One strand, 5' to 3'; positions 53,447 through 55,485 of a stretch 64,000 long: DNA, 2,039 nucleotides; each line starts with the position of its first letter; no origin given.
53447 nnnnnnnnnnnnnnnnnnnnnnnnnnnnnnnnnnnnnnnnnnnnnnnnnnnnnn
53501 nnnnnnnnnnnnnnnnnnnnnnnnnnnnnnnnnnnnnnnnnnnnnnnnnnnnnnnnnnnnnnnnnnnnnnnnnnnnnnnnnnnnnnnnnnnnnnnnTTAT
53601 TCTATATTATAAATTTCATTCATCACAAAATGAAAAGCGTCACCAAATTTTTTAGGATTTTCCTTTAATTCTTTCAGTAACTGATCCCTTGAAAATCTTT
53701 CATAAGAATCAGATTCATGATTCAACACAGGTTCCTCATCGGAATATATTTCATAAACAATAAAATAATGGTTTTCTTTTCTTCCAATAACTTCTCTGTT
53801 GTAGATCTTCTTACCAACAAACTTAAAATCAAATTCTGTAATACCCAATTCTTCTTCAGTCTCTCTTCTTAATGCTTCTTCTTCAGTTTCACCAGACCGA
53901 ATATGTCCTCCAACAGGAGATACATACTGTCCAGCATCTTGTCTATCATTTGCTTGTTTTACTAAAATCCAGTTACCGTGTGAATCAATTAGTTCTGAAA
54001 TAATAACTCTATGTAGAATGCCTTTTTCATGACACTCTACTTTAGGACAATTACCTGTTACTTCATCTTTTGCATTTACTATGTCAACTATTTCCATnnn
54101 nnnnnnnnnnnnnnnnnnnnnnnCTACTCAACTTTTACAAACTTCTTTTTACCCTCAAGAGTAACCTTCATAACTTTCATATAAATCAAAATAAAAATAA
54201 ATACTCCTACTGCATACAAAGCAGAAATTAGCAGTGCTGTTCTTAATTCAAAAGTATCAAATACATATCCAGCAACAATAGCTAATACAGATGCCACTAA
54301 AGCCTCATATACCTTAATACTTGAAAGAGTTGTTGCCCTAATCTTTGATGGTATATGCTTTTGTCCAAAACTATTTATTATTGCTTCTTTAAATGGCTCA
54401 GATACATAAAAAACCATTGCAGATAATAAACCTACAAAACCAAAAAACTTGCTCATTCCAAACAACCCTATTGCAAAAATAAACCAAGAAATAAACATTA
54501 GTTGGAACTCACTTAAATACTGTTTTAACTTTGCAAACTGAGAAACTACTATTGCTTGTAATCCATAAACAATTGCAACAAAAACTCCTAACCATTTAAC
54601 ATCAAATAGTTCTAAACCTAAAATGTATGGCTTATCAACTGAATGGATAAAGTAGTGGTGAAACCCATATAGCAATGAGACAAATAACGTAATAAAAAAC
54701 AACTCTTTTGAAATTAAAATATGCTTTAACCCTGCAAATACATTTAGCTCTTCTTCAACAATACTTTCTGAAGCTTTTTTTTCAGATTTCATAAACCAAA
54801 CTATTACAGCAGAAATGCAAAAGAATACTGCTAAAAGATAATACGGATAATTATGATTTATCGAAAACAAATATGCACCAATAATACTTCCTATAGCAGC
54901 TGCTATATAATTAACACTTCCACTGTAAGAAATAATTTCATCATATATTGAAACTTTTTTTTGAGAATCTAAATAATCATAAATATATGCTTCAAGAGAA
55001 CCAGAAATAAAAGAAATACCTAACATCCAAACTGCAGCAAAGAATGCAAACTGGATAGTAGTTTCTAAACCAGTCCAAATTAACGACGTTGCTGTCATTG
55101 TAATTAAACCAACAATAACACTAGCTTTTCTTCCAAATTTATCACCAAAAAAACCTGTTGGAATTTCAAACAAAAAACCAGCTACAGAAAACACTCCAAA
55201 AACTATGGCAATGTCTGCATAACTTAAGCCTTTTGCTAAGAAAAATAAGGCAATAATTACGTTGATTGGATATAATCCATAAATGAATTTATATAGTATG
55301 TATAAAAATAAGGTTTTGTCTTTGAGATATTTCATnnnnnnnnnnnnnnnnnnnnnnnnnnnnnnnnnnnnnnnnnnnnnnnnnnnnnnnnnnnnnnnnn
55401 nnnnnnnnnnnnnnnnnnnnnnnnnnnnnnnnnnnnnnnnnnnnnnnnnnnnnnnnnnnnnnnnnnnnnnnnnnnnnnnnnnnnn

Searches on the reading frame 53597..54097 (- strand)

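Call 4: search_protein_families(library=pfam, proteins=[window:53597-54097:-], max_evalue=0.01)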
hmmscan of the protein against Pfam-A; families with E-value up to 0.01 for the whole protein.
window:53597-54097:- (166 aa): 1 family
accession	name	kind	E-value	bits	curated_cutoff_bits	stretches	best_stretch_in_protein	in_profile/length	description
PF00293.34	NUDIX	-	1.1e-15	58.3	21.1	1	32-151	7-130/134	NUDIX domain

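Call 5: search_protein_families(library=ncbifam, proteins=[window:53597-54097:-], max_evalue=0.01)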
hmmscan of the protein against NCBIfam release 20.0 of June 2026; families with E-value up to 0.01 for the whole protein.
window:53597-54097:- (166 aa): 15 families
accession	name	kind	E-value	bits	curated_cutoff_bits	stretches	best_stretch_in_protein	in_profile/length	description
NF002995.0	PRK03759.1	equivalog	2.6e-11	43.5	127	1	2-151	7-161/185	isopentenyl-diphosphate Delta-isomerase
NF011922.0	PRK15393.1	equivalog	5.1e-10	39.3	152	1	1-102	10-112/182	NUDIX hydrolase YfcD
NF012016.0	PRK15472.1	equivalog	1.4e-09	37.7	95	1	29-141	3-123/141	nucleoside triphosphatase NudI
TIGR02150.1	IPP_isom_1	equivalog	9.8e-09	35.3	105.8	1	6-149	3-148/159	isopentenyl-diphosphate delta-isomerase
NF006530.0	PRK08999.1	equivalog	2.1e-07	30.3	245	1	31-88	8-64/315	Nudix family hydrolase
TIGR00586.1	mutt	equivalog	2.4e-07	30.8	97.9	1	37-94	12-69/129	8-oxo-dGTP diphosphatase MutT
NF008044.0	PRK10776.1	equivalog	2.5e-07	30.7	148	1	39-119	14-91/130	8-oxo-dGTP diphosphatase MutT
NF007834.0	PRK10546.1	equivalog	4.5e-06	26.5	156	1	33-97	7-70/135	pyrimidine (deoxy)nucleoside triphosphate diphosphatase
TIGR02705.1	nudix_YtkD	equivalog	0.0001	21.9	154.4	1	63-161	51-140/156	RNA deprotection pyrophosphohydrolase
NF001936.0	PRK00714.1-3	equivalog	0.00011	22.1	118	1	42-90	23-68/155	RNA pyrophosphohydrolase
NF041653.1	Nud_hyd_Meth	equivalog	0.00037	20.3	300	1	5-162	3-160/170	Nudix hydrolase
NF011963.0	PRK15434.1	subfamily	0.00049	19.8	146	1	38-142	26-136/159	GDP-mannose mannosyl hydrolase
NF001937.0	PRK00714.1-4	equivalog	0.0014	18.2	139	1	52-95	29-69/161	RNA pyrophosphohydrolase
NF001299.0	PRK00241.1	equivalog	0.0017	17.9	158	1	44-95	148-197/263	NAD(+) diphosphatase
NF001935.0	PRK00714.1-2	equivalog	0.0094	15.5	259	0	60-96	35-70/183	RNA pyrophosphohydrolase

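Call 25: search_protein_families(library=padloc, proteins=[window:53597-54097:-], max_evalue=0.01)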
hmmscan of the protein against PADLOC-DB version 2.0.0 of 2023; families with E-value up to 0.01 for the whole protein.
window:53597-54097:- (166 aa): 1 family
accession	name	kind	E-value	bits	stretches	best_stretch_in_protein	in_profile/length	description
PDLC04899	PDC-S07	-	8.7e-08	29.9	1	37-88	14-64/135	-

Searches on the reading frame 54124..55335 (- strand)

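Call 4: search_protein_families(library=pfam, proteins=[window:54124-55335:-], max_evalue=0.01)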
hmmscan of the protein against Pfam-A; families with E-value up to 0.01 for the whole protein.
window:54124-55335:- (403 aa): 1 family
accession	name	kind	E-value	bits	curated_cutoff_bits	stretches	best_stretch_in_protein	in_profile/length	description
PF07690.21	MFS_1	-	4.7e-21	75.5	33.4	1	17-349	10-344/347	Major Facilitator Superfamily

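Call 5: search_protein_families(library=ncbifam, proteins=[window:54124-55335:-], max_evalue=0.01)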
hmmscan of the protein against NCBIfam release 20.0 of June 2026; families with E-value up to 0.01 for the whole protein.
window:54124-55335:- (403 aa): 7 families
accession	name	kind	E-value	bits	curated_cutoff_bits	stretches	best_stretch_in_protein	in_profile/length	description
NF000043.1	tet_MFS_P_a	exception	1.1e-13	50.8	750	1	42-386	44-401/420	tetracycline efflux MFS transporter TetA(P)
NF000049.1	tet_MFS_40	exception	2e-12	47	800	1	7-376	7-392/406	tetracycline efflux MFS transporter Tet(40)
TIGR00880.1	2_A_01_02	superfamily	8.3e-07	29.2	131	1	48-182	6-137/141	multidrug resistance protein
NF003477.0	PRK05122.1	subfamily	4.1e-06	25.7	374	1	32-204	43-218/404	MFS transporter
NF053757.1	BclibactTpBcbE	equivalog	0.00041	19.4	600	1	41-280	38-279/394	bacillibactin exporter BcbE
TIGR00710.1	efflux_Bcr_CflA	subfamily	0.0007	19.1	200.9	1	60-386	60-382/385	Bcr/CflA family efflux MFS transporter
TIGR00883.1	2A0106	subfamily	0.0024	17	443.45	1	17-105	10-100/400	metabolite/H+ symporter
